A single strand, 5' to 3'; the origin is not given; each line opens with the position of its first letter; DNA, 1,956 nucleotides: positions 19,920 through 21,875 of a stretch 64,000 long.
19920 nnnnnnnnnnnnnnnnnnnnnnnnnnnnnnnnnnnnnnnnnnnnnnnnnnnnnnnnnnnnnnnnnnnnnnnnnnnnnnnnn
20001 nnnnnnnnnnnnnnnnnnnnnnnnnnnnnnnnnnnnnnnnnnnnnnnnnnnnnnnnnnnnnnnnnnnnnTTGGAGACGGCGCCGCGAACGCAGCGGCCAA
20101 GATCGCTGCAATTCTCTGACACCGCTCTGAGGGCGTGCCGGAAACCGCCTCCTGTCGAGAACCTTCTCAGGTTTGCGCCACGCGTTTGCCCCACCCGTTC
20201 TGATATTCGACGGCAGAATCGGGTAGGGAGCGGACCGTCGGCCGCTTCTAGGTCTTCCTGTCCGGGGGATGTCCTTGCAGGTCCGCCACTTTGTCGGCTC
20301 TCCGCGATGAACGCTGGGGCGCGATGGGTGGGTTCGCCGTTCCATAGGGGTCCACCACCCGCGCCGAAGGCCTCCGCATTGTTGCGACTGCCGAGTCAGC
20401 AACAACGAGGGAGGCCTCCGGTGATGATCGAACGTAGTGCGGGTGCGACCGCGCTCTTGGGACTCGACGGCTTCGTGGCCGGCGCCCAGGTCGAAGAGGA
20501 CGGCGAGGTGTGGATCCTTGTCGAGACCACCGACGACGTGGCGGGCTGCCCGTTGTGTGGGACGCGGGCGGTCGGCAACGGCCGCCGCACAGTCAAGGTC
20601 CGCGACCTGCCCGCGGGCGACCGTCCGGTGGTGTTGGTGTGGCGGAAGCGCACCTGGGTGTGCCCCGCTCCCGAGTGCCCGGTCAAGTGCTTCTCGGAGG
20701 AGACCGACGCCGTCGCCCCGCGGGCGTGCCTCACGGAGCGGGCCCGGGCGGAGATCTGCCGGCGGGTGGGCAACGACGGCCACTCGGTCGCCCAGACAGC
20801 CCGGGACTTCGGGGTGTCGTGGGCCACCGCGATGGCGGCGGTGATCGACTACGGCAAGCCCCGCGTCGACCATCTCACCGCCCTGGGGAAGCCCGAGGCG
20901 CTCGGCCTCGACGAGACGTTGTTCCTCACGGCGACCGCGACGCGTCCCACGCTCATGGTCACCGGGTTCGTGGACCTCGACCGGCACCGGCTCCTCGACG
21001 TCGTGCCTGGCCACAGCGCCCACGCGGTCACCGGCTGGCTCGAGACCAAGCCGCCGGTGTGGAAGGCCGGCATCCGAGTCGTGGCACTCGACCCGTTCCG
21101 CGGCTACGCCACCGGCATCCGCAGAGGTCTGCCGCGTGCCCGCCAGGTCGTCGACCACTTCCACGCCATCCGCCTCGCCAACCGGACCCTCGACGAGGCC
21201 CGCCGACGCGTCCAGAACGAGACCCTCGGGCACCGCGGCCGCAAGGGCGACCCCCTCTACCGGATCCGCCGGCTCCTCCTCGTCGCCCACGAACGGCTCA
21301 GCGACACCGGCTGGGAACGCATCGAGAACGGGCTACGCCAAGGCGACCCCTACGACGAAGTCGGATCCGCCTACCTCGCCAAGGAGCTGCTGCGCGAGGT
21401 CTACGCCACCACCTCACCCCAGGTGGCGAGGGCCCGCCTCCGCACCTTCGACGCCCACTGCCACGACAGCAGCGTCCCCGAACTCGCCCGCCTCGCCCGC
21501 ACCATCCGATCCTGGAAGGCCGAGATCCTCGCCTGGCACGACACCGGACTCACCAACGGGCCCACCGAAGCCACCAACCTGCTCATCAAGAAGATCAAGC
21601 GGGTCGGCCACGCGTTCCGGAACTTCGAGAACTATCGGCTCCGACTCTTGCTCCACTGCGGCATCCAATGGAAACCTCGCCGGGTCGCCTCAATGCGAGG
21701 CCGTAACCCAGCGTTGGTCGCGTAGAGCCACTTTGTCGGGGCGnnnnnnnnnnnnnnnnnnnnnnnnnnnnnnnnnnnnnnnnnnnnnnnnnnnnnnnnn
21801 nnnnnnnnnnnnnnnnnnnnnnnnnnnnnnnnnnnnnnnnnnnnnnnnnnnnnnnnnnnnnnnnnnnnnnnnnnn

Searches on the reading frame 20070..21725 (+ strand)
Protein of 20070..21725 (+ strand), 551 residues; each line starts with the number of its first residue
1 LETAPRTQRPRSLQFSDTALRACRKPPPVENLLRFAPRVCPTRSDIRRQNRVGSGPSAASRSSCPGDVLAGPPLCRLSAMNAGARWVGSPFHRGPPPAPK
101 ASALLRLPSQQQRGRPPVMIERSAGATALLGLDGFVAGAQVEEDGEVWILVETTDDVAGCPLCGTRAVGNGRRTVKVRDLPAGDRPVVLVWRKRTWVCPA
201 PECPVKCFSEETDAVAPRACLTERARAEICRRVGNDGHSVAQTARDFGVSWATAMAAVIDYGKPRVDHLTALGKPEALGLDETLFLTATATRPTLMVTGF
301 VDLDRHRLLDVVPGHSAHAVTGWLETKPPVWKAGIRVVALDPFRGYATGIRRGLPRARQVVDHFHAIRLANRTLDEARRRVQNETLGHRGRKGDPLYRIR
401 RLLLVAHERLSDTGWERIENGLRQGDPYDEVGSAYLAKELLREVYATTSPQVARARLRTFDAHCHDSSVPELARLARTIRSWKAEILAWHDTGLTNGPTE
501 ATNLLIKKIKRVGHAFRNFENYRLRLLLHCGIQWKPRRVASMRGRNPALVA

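Call 8: search_protein_families(library=pfam, proteins=[window:20070-21725:+], max_evalue=0.01)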
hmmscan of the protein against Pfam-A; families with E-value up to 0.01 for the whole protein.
window:20070-21725:+ (551 aa): 4 families
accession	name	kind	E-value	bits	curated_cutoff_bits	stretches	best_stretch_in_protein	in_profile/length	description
PF01610.23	DDE_Tnp_ISL3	-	1.2e-54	186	23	1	278-526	1-240/240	Transposase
PF14690.11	Zn_ribbon_ISL3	-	3.9e-11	43.6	25.5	1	157-200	2-46/47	zinc-finger of transposase IS204/IS1001/IS1096/IS1165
PF13542.12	HTH_Tnp_ISL3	-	8.8e-07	28.7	27.4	1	210-261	1-50/51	Helix-turn-helix domain of transposase family ISL3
PF13384.12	HTH_23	-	0.0084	16.3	24.6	0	221-254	2-34/50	Homeodomain-like domain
